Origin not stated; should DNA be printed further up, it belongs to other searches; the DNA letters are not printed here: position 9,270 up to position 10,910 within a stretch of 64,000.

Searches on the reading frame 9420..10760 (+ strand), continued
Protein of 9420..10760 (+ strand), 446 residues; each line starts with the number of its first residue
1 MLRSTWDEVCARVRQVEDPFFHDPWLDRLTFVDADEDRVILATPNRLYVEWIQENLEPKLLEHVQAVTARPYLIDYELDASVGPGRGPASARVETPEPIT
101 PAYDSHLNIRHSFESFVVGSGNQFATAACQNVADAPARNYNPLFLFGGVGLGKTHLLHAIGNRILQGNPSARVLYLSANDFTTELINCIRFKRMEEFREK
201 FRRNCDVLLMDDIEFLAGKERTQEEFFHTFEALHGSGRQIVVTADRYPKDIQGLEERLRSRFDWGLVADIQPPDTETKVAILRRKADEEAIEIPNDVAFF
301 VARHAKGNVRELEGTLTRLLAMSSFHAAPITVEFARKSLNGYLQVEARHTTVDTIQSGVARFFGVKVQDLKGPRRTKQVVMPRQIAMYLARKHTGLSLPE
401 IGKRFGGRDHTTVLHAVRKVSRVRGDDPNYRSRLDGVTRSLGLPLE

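Call 40: find_encoding_contigs(protein=P0008, flank=2500, max_places=3)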
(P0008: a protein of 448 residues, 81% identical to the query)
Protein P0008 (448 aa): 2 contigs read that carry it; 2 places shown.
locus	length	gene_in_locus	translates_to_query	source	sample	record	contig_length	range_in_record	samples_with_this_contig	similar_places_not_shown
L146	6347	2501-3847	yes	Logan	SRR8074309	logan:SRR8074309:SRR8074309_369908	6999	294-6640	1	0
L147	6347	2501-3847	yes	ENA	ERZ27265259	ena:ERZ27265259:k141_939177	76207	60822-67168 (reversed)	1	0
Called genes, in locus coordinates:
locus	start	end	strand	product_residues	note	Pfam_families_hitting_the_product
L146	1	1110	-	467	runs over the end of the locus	?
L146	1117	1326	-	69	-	PF01809:YidD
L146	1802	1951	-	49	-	PF00468:Ribosomal_L34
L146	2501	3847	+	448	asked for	PF11638:DnaA_N (weak), PF00308:Bac_DnaA, PF00004:AAA (weak), PF22688:Hda_lid (weak), PF08299:Bac_DnaA_C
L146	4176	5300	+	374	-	PF00712:DNA_pol3_beta, PF02767:DNA_pol3_beta_2, PF02768:DNA_pol3_beta_3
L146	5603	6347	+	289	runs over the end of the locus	PF02463:SMC_N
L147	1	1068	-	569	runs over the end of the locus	PF14849:YidC_periplas, PF02096:60KD_IMP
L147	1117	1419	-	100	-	PF01809:YidD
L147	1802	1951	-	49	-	PF00468:Ribosomal_L34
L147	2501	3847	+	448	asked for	PF11638:DnaA_N (weak), PF00308:Bac_DnaA, PF00004:AAA (weak), PF22688:Hda_lid (weak), PF08299:Bac_DnaA_C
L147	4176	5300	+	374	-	PF00712:DNA_pol3_beta, PF02767:DNA_pol3_beta_2, PF02768:DNA_pol3_beta_3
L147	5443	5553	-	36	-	-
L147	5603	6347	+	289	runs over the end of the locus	PF02463:SMC_N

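Call 41: find_encoding_contigs(protein=P0012, flank=2500, max_places=4)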
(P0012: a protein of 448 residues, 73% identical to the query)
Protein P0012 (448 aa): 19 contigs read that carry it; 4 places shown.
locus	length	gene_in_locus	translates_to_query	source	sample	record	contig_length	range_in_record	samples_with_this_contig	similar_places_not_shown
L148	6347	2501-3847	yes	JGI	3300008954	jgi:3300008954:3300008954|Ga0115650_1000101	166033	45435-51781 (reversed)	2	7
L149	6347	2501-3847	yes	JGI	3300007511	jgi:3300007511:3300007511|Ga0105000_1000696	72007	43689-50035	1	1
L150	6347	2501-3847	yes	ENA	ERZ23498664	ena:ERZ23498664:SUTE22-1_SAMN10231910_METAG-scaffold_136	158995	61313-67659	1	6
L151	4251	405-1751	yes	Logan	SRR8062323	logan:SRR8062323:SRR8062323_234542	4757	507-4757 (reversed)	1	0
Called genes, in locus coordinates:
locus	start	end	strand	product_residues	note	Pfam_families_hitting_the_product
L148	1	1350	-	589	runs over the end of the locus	PF14849:YidC_periplas, PF02096:60KD_IMP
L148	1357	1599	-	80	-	PF01809:YidD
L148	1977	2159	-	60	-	PF00468:Ribosomal_L34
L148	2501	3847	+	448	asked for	PF11638:DnaA_N, PF00308:Bac_DnaA, PF22688:Hda_lid (weak), PF08299:Bac_DnaA_C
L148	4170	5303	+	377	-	PF00712:DNA_pol3_beta, PF02767:DNA_pol3_beta_2, PF02768:DNA_pol3_beta_3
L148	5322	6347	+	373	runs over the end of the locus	PF02463:SMC_N, PF13476:AAA_23, PF13304:AAA_21 (weak)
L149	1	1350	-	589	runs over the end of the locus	PF14849:YidC_periplas, PF02096:60KD_IMP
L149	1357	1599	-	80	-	PF01809:YidD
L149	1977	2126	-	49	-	PF00468:Ribosomal_L34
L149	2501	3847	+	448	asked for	PF11638:DnaA_N, PF00308:Bac_DnaA, PF22688:Hda_lid (weak), PF08299:Bac_DnaA_C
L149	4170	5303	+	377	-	PF00712:DNA_pol3_beta, PF02767:DNA_pol3_beta_2, PF02768:DNA_pol3_beta_3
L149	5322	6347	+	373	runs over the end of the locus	PF02463:SMC_N, PF13476:AAA_23, PF13304:AAA_21 (weak)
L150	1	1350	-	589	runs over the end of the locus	PF14849:YidC_periplas, PF02096:60KD_IMP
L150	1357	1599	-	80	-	PF01809:YidD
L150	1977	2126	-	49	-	PF00468:Ribosomal_L34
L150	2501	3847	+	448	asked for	PF11638:DnaA_N, PF00308:Bac_DnaA, PF22688:Hda_lid (weak), PF08299:Bac_DnaA_C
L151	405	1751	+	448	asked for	PF11638:DnaA_N, PF00308:Bac_DnaA, PF22688:Hda_lid (weak), PF08299:Bac_DnaA_C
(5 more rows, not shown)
